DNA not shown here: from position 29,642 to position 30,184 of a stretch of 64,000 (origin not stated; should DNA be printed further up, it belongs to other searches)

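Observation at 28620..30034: Operon of a type IV pilin-like gene, a small TM gene, an SPFH/prohibitin gene and a second small TM gene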

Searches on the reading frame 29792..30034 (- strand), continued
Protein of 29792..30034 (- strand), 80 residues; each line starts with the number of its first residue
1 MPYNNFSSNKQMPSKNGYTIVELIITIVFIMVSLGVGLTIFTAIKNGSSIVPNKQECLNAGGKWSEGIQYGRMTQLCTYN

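Call 89: get_annotated_region(hit=H32, flank=2500)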
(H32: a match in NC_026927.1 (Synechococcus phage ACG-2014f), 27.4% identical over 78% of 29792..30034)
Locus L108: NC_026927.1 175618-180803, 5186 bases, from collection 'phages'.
description: Synechococcus phage ACG-2014f isolate Syn7803C90, complete genome.
organism: Synechococcus phage ACG-2014f (NCBI taxid 1493511)
taxonomy: Viruses; Duplodnaviria; Heunggongvirae; Uroviricota; Caudoviricetes; Kyanoviridae; Atlauavirus; Atlauavirus tusconc8
host: -; source: -; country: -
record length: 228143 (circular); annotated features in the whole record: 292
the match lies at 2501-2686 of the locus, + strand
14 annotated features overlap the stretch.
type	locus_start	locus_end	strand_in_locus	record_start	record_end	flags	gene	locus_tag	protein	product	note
CDS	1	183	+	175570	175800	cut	-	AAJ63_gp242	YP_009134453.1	hypothetical protein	-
CDS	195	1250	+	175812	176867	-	-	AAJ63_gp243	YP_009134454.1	photosystem II D1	PsbD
CDS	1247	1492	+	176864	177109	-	-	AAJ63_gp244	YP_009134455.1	carboxylesterase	-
CDS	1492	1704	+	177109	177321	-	-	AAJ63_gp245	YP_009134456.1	hypothetical protein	-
CDS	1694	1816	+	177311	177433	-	-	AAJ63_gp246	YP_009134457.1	carboxylesterase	-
CDS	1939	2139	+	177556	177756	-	-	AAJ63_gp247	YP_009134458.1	hypothetical protein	-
CDS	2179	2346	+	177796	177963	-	-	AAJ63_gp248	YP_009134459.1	hypothetical protein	-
CDS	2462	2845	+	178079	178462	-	-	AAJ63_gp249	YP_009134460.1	pilin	-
CDS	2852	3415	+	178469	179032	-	-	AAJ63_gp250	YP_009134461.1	hypothetical protein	-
CDS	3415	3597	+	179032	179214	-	-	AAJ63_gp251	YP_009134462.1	hypothetical protein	-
CDS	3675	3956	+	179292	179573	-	-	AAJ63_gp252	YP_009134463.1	hypothetical protein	-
CDS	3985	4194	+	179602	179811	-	-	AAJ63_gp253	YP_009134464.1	hypothetical protein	-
CDS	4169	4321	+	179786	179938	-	-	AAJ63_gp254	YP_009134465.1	hypothetical protein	-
CDS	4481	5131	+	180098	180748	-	-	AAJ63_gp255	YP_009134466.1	transaldolase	TalC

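Call 90: get_annotated_region(hit=H45, flank=2500)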
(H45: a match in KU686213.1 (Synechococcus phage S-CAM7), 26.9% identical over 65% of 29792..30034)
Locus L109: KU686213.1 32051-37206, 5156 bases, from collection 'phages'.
description: Synechococcus phage S-CAM7 isolate 0910SB42, complete genome.
organism: Synechococcus phage S-CAM7 (NCBI taxid 1883368)
taxonomy: Viruses; Duplodnaviria; Heunggongvirae; Uroviricota; Caudoviricetes; Kyanoviridae; Mazuvirus; Mazuvirus scam7
host: Synechococcus sp.; source: -; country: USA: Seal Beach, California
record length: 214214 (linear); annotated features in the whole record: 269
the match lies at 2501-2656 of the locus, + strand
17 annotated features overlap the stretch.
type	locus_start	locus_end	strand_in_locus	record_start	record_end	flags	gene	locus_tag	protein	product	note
CDS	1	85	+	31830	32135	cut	-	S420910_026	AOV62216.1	hypothetical protein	-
CDS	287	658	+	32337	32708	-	-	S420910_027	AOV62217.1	hypothetical protein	-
CDS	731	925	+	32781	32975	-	-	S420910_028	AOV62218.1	hypothetical protein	-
CDS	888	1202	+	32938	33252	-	-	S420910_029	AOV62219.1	hypothetical protein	-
CDS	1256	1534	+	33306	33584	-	-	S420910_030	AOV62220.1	hypothetical protein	-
CDS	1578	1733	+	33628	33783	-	-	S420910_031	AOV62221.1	hypothetical protein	-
CDS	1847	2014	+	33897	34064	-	-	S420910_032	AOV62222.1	hypothetical protein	-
CDS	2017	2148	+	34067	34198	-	-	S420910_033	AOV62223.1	hypothetical protein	-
CDS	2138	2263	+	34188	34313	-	-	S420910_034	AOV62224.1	hypothetical protein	-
CDS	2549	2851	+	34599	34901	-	-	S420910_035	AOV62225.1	hypothetical protein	-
CDS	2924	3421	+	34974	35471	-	-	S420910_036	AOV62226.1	hypothetical protein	-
CDS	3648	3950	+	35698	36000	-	-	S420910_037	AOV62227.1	hypothetical protein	-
CDS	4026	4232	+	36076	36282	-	-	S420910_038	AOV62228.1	hypothetical protein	-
CDS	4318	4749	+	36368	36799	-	-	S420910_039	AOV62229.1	hypothetical protein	-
CDS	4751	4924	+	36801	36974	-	-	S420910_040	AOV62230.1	hypothetical protein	-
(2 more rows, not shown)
